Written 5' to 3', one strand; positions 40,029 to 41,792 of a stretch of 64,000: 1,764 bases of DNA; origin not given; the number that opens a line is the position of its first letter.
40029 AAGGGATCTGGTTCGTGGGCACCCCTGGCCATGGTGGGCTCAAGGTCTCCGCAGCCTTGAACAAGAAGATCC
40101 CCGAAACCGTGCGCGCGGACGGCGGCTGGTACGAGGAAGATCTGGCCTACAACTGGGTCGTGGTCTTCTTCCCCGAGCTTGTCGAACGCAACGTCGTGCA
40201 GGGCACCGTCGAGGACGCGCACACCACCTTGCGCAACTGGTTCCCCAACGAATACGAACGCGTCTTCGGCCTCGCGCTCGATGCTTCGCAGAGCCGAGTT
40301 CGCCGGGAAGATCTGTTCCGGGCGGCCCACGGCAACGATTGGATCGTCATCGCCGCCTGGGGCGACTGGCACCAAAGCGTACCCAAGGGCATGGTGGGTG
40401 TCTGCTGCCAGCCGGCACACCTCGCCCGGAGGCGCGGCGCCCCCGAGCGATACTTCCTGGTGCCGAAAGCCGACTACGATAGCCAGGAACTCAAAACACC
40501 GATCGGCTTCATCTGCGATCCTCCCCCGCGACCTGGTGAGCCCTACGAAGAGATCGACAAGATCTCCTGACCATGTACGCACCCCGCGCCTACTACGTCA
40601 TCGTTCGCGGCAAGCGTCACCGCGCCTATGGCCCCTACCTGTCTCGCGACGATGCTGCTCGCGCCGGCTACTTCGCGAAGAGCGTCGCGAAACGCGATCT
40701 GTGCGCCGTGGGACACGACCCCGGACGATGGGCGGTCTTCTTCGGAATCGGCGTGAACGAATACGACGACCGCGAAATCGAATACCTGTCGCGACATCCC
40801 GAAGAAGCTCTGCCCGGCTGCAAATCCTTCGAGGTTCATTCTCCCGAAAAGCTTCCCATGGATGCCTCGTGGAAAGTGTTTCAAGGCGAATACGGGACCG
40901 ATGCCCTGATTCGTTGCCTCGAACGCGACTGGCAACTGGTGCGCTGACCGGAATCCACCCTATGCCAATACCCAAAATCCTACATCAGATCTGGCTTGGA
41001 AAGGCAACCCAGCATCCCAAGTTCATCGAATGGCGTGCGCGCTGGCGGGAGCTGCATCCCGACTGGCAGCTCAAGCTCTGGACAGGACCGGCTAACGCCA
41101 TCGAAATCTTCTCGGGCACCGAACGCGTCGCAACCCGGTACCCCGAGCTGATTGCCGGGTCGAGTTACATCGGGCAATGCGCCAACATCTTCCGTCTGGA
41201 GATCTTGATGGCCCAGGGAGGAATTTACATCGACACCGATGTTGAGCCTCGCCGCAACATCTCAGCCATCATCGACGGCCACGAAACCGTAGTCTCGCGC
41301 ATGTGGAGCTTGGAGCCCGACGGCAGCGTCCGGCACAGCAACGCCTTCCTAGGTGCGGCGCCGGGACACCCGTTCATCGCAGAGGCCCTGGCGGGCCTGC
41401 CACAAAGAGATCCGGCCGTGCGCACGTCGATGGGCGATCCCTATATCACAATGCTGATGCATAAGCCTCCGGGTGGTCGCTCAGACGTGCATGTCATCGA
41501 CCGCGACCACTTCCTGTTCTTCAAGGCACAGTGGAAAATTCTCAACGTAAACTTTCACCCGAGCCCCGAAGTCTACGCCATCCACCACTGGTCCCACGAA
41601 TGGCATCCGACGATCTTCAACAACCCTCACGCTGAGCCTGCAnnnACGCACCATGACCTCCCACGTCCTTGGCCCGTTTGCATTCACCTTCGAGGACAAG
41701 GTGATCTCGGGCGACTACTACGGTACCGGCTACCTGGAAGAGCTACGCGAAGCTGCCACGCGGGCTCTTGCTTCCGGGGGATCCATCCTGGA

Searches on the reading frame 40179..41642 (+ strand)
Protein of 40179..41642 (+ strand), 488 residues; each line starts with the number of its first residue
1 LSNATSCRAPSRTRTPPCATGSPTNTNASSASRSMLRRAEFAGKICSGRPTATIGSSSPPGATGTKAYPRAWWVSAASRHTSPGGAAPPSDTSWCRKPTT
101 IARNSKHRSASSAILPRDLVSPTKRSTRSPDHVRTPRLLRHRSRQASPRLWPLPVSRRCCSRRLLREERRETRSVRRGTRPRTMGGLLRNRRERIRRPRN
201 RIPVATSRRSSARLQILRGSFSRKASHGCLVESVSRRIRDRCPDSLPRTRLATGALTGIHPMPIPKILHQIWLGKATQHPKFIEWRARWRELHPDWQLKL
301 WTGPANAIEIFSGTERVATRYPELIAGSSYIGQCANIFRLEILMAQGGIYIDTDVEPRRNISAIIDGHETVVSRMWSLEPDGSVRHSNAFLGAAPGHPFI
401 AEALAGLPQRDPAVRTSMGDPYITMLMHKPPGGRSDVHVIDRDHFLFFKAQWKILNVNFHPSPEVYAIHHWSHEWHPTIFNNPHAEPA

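Call 8: search_protein_families(library=phrogs, proteins=[window:40179-41642:+], max_evalue=0.001)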
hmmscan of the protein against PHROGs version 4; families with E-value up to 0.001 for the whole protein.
window:40179-41642:+ (488 aa): 1 family
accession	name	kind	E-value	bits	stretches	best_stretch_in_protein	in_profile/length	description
phrog_28262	-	unknown function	0.00058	19.3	1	264-404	2-136/765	-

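Call 9: search_protein_families(library=pfam, proteins=[window:40179-41642:+], max_evalue=0.001)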
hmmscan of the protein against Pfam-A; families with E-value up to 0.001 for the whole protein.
window:40179-41642:+ (488 aa): 1 family
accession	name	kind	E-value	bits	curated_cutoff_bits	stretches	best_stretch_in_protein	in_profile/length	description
PF04488.21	Gly_transf_sug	-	2.2e-10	41.5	23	1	286-366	8-88/93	Glycosyltransferase sugar-binding region containing DXD motif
